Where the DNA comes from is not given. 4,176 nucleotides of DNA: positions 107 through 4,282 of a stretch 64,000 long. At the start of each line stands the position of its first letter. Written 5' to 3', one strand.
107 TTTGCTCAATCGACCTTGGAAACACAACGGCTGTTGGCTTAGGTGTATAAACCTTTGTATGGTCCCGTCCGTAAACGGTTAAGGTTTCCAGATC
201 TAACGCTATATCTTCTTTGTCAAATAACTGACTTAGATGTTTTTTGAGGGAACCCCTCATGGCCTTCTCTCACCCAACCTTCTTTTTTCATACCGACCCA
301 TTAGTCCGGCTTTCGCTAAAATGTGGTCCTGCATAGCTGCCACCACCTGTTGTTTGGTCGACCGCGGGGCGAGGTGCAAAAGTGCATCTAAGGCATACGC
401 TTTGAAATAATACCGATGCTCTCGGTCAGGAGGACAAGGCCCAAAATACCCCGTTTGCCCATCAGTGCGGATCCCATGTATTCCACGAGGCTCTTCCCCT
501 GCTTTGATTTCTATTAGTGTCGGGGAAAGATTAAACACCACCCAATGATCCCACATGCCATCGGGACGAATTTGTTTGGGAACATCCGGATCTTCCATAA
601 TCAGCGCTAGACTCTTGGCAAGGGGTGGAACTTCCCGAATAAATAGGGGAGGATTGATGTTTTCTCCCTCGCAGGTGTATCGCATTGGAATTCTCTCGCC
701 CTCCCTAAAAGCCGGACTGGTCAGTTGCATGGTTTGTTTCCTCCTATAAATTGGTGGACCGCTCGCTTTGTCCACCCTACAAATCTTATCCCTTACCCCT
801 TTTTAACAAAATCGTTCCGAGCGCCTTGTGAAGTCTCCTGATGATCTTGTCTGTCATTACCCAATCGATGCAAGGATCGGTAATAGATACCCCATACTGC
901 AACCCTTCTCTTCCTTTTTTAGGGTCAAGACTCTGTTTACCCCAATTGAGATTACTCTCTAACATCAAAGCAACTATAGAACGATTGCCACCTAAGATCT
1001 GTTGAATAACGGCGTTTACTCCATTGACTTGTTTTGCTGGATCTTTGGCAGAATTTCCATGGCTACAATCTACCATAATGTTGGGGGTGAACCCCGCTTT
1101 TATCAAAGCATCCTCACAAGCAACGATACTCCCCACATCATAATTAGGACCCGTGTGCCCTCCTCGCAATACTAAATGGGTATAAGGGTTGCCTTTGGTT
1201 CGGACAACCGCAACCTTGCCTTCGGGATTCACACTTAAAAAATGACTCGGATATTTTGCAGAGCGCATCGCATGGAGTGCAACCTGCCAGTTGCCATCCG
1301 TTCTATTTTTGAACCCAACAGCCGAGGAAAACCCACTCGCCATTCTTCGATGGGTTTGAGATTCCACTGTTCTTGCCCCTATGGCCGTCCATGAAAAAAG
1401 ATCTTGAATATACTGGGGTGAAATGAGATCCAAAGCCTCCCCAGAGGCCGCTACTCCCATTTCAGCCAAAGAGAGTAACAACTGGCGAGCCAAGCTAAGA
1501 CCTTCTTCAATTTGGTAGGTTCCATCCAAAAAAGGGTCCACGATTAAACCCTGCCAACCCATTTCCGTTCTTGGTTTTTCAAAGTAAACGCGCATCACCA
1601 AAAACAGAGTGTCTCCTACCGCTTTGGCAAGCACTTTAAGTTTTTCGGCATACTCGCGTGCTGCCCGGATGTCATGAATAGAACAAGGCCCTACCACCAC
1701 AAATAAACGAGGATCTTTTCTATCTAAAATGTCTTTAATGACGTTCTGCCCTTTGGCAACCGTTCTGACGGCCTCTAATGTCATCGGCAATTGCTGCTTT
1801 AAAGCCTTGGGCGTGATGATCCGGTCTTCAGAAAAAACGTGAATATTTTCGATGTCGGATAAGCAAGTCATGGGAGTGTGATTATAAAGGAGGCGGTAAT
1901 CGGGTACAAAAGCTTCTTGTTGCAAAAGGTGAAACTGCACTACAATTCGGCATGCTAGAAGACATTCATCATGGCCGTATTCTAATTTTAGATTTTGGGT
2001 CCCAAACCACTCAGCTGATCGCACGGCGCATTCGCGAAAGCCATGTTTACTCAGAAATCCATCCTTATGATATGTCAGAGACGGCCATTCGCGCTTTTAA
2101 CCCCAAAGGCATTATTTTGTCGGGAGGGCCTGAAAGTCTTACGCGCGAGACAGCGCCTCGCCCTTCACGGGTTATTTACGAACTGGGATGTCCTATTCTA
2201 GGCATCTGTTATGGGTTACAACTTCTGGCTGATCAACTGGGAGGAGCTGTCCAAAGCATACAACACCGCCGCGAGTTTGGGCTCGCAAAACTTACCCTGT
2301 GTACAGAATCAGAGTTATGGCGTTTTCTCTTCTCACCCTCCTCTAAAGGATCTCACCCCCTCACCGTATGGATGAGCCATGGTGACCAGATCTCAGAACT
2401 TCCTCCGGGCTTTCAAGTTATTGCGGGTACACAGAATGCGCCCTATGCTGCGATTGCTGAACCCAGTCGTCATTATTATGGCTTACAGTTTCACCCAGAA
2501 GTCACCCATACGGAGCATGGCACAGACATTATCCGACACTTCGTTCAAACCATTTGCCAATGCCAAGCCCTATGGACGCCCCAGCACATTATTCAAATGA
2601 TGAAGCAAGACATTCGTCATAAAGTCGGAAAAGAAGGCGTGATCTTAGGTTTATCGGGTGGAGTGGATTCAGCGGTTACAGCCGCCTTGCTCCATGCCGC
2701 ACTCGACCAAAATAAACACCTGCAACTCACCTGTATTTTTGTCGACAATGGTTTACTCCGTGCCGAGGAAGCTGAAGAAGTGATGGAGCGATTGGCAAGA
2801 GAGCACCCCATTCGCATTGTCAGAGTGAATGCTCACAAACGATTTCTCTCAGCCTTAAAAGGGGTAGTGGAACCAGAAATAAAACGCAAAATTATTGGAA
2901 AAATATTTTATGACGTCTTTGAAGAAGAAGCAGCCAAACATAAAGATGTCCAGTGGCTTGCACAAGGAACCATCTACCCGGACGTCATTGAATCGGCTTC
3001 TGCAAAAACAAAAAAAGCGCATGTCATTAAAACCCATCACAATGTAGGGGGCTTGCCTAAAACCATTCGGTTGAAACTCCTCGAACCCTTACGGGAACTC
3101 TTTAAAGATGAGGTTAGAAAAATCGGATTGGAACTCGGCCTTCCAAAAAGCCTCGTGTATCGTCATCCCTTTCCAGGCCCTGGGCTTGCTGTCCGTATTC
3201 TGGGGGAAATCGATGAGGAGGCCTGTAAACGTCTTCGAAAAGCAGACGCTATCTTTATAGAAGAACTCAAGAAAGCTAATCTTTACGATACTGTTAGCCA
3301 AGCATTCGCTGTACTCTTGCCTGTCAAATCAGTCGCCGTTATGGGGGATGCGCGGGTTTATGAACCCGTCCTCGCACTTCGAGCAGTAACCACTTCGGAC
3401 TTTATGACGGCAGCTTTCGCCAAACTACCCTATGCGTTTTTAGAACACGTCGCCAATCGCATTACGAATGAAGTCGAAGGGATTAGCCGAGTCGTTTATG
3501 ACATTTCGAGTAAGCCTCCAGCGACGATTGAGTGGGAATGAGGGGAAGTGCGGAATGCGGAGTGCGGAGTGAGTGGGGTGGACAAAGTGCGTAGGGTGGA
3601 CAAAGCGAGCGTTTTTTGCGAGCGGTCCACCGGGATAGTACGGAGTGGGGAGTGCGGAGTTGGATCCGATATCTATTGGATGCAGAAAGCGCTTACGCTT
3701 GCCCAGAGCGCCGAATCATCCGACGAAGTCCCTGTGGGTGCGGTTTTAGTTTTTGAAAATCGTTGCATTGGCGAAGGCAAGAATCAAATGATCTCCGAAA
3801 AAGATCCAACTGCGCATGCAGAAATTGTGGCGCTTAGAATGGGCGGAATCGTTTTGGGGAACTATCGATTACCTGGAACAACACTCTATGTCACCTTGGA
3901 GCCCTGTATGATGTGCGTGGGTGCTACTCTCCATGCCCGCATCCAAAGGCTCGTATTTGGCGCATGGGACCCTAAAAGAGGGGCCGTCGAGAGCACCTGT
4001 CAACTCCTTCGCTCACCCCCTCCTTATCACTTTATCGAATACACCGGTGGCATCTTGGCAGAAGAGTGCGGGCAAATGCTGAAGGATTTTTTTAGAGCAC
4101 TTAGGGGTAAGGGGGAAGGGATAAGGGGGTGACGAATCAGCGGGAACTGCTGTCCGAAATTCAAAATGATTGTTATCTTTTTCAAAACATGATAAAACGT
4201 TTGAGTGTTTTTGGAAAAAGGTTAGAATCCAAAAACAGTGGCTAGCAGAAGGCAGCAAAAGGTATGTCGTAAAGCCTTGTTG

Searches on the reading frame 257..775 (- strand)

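Call 38: search_protein_families(library=pfam, proteins=[window:257-775:-], max_evalue=0.00001)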
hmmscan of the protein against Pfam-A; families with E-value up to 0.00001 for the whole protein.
window:257-775:- (172 aa): 1 family
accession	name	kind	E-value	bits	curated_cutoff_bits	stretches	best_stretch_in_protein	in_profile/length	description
PF01161.25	PBP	-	7.3e-37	127.2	24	1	29-162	2-135/135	Phosphatidylethanolamine-binding protein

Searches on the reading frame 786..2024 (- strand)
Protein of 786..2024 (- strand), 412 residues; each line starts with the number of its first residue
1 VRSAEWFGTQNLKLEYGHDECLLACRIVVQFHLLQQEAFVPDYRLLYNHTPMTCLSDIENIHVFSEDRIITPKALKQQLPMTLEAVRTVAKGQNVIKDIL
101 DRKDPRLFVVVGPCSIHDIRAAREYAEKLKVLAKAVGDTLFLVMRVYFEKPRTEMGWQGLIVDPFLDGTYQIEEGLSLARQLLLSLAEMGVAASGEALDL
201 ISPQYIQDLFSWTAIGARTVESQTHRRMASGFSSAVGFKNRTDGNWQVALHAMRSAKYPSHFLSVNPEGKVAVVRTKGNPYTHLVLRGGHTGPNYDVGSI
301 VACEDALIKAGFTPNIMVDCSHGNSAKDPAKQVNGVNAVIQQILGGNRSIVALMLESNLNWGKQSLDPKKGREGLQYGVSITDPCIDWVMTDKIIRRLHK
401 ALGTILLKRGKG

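Call 38: search_protein_families(library=pfam, proteins=[window:786-2024:-], max_evalue=0.00001)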
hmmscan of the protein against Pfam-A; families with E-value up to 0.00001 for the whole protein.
window:786-2024:- (412 aa): 1 family
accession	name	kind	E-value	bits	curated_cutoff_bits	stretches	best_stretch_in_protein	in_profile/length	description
PF00793.26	DAHP_synth_1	-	2.5e-71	240.2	25.5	1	98-394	9-268/270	DAHP synthetase I family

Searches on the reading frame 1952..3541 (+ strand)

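Call 38: search_protein_families(library=pfam, proteins=[window:1952-3541:+], max_evalue=0.00001)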
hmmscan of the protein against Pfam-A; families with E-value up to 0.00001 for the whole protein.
window:1952-3541:+ (529 aa): 5 families
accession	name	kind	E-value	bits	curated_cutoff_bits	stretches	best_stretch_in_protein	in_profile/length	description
PF00958.27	GMP_synt_C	-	5.3e-42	142.2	27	1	437-528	1-92/92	GMP synthase C terminal domain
PF00117.34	GATase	-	2.1e-40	138.9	22.8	1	11-198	1-187/190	Glutamine amidotransferase class-I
PF02540.23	NAD_synthase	-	1.7e-11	44.1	21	1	213-282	5-73/242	NAD synthase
PF07722.19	Peptidase_C26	-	2.8e-08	34.2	20.5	1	75-183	101-219/219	Peptidase C26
PF01171.26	ATP_bind_3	-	2e-06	28.1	27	1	230-390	2-154/182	PP-loop family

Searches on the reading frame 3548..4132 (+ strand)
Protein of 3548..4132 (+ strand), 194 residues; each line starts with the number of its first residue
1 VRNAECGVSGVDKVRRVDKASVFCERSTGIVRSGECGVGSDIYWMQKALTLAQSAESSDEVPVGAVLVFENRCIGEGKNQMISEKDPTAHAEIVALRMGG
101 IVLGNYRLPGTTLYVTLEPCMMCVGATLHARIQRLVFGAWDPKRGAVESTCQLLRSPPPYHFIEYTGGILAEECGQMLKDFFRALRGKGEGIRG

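Call 38: search_protein_families(library=pfam, proteins=[window:3548-4132:+], max_evalue=0.00001)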
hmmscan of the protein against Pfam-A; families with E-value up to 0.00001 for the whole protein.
window:3548-4132:+ (194 aa): 2 families
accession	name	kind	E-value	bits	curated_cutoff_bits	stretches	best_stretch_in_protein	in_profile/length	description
PF14437.12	MafB19-deam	-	7.1e-32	110.7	27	1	43-186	5-142/142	MafB19-like deaminase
PF00383.29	dCMP_cyt_deam_1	-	2.8e-26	91.8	25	1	41-138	4-101/102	Cytidine and deoxycytidylate deaminase zinc-binding region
